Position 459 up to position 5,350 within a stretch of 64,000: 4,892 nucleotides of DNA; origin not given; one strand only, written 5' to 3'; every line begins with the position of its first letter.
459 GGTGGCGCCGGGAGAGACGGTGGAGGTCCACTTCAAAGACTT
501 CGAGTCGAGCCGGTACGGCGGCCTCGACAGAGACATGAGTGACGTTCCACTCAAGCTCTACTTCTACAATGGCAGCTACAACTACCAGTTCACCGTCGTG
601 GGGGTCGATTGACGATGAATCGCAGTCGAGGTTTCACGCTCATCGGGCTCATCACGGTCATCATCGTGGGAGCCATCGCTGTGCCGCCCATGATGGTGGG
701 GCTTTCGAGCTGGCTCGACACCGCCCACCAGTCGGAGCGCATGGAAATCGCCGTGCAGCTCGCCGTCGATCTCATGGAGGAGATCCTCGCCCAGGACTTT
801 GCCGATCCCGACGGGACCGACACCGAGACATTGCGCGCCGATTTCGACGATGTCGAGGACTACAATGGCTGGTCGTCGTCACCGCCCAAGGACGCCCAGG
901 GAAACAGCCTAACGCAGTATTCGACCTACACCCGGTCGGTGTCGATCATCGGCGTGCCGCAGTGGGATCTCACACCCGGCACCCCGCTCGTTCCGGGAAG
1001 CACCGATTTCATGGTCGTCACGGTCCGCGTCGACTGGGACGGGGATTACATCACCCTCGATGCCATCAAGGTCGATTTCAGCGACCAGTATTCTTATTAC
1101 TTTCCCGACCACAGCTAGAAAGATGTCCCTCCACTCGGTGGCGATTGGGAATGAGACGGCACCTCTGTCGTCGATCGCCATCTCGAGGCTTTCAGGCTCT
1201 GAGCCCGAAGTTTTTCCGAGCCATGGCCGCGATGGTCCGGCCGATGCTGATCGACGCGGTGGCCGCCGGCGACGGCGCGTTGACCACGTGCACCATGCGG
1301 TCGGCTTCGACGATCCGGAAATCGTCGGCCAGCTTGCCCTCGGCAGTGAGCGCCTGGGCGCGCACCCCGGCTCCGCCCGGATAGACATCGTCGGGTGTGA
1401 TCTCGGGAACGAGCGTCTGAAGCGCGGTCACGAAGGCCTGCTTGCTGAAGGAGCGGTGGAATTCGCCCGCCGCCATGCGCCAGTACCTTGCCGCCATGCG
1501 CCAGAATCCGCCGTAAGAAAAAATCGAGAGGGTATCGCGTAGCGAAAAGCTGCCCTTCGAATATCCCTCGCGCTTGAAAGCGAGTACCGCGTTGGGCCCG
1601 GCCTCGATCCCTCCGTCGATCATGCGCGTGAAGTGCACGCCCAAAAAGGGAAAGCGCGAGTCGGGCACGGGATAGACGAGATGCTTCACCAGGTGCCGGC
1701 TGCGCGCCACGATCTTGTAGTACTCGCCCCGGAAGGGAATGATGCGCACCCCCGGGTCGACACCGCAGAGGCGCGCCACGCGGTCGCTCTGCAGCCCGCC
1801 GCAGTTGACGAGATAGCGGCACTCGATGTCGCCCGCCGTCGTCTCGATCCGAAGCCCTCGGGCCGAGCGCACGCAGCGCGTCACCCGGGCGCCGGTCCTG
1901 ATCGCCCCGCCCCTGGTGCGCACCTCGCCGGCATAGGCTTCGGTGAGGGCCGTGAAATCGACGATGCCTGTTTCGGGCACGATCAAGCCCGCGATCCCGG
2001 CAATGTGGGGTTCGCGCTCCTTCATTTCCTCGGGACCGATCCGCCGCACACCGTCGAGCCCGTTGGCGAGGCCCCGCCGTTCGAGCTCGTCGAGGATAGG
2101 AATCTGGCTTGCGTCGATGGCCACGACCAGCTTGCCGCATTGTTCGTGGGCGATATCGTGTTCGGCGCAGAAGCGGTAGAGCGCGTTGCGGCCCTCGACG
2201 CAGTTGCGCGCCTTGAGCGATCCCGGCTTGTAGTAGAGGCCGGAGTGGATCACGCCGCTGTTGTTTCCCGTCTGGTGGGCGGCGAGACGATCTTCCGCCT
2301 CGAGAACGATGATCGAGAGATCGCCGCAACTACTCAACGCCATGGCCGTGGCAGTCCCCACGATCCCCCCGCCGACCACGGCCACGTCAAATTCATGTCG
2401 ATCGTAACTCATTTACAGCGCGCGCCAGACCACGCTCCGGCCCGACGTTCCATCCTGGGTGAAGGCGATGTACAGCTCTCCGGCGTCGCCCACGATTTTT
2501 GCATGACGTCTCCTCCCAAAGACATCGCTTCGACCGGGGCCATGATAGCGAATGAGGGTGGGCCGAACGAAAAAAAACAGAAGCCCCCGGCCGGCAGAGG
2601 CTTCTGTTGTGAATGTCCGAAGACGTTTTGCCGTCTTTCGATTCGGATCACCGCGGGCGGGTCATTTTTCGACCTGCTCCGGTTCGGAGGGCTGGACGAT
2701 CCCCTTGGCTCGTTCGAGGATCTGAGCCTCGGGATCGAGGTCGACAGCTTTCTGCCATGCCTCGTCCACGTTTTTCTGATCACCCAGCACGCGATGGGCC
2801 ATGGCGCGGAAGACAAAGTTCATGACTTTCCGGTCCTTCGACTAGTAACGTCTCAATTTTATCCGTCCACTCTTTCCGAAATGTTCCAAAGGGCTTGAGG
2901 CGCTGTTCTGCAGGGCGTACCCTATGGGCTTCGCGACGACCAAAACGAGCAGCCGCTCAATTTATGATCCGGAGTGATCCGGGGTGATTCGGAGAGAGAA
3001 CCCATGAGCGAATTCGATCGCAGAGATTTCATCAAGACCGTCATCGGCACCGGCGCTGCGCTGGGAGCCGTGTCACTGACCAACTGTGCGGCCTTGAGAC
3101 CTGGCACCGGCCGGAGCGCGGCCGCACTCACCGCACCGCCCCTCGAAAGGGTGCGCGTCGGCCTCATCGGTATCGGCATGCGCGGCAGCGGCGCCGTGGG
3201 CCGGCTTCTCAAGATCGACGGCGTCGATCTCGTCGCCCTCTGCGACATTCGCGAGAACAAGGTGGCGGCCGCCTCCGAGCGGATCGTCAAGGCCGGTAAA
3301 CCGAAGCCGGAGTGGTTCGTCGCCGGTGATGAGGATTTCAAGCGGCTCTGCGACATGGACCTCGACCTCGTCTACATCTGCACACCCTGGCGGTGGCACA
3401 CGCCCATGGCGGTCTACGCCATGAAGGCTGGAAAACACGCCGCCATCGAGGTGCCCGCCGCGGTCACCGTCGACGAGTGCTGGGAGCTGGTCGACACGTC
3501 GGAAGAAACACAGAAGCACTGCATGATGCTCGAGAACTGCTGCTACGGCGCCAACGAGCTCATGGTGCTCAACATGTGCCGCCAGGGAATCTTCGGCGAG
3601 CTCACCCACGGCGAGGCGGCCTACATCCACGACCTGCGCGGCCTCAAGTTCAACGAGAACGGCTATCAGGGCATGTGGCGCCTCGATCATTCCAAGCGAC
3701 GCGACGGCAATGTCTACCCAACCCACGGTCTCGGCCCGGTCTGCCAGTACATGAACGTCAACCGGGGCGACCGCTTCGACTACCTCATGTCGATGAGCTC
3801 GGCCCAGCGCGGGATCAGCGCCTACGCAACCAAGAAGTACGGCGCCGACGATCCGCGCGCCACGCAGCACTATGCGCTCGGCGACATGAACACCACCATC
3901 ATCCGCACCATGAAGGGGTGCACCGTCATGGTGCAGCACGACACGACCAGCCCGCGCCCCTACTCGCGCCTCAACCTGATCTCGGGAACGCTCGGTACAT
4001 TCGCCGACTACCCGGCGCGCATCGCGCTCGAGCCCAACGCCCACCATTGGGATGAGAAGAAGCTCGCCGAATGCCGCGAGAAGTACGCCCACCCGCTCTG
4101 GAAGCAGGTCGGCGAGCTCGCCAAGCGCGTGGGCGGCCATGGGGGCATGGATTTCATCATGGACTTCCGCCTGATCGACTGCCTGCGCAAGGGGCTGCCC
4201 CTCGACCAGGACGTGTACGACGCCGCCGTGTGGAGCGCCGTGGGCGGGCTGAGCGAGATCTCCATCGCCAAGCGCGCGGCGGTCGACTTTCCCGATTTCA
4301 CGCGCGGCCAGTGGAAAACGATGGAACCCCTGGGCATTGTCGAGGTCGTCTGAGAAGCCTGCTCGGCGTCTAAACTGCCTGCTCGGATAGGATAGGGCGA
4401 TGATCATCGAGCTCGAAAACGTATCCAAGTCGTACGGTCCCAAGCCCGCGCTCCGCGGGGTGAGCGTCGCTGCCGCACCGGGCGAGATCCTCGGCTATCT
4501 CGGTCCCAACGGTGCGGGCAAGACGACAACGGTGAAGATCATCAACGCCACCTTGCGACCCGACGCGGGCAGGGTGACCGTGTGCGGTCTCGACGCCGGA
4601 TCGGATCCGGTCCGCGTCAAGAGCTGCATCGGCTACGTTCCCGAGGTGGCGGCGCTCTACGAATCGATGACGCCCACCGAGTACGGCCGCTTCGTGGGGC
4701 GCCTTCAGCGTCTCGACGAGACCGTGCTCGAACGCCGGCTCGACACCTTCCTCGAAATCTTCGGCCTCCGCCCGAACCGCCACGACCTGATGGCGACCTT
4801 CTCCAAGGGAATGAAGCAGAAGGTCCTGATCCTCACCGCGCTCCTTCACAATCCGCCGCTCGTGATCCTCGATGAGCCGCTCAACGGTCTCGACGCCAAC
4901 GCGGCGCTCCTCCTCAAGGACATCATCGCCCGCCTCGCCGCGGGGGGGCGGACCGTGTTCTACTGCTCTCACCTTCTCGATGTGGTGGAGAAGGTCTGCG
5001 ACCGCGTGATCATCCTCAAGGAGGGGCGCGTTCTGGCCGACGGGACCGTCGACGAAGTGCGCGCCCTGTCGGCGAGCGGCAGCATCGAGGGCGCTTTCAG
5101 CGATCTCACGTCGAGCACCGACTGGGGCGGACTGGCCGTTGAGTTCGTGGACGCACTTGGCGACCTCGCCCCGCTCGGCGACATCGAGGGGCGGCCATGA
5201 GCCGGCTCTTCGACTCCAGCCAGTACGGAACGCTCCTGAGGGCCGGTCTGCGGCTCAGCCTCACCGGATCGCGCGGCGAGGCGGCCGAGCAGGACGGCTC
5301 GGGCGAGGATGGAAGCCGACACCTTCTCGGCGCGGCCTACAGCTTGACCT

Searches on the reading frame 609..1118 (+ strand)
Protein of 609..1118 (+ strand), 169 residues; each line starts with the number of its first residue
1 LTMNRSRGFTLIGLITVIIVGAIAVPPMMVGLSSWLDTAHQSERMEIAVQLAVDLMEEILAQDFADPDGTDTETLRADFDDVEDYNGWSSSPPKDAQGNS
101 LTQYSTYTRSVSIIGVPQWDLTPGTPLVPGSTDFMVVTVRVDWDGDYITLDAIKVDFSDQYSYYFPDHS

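Call 62: search_protein_families(library=pfam, proteins=[window:609-1118:+], max_evalue=0.001)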
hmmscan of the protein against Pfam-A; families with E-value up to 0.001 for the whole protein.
window:609-1118:+ (169 aa): 1 family
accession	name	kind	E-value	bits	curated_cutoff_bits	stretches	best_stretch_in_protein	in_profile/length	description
PF07963.17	N_methyl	-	0.00045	20.1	21.2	1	3-24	1-22/27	Prokaryotic N-terminal methylation motif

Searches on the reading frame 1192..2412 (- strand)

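Call 62: search_protein_families(library=pfam, proteins=[window:1192-2412:-], max_evalue=0.001)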
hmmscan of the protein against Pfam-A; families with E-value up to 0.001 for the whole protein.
window:1192-2412:- (406 aa): 2 families
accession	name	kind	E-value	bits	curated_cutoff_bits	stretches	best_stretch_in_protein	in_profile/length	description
PF01266.30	DAO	-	6.1e-56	190.9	27.9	1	9-397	1-353/353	FAD dependent oxidoreductase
PF07992.20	Pyr_redox_2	-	5.3e-05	23.2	26.1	0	9-44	144-178/291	Pyridine nucleotide-disulphide oxidoreductase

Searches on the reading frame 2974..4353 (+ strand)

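Call 62: search_protein_families(library=pfam, proteins=[window:2974-4353:+], max_evalue=0.001)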
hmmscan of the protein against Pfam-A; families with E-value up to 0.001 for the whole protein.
window:2974-4353:+ (459 aa): 2 families
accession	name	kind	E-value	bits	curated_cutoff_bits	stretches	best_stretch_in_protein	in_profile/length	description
PF21252.2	Glyco_hydro_109_C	-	1.3e-58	197.9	27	1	196-361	1-186/187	Glycosyl hydrolase 109, C-terminal domain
PF01408.29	GFO_IDH_MocA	-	1.8e-13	51.6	24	1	60-185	1-118/120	Oxidoreductase family, NAD-binding Rossmann fold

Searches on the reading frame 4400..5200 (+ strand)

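Call 62: search_protein_families(library=pfam, proteins=[window:4400-5200:+], max_evalue=0.001)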
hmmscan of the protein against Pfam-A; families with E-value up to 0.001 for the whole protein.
window:4400-5200:+ (266 aa): 2 families
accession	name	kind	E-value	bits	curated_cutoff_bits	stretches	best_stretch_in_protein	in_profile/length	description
PF00005.33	ABC_tran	-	1.4e-23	84.5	25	1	18-162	1-137/137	ABC transporter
PF13304.12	AAA_21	-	5.4e-08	33.7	27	1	132-191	236-298/304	AAA domain, putative AbiEii toxin, Type IV TA system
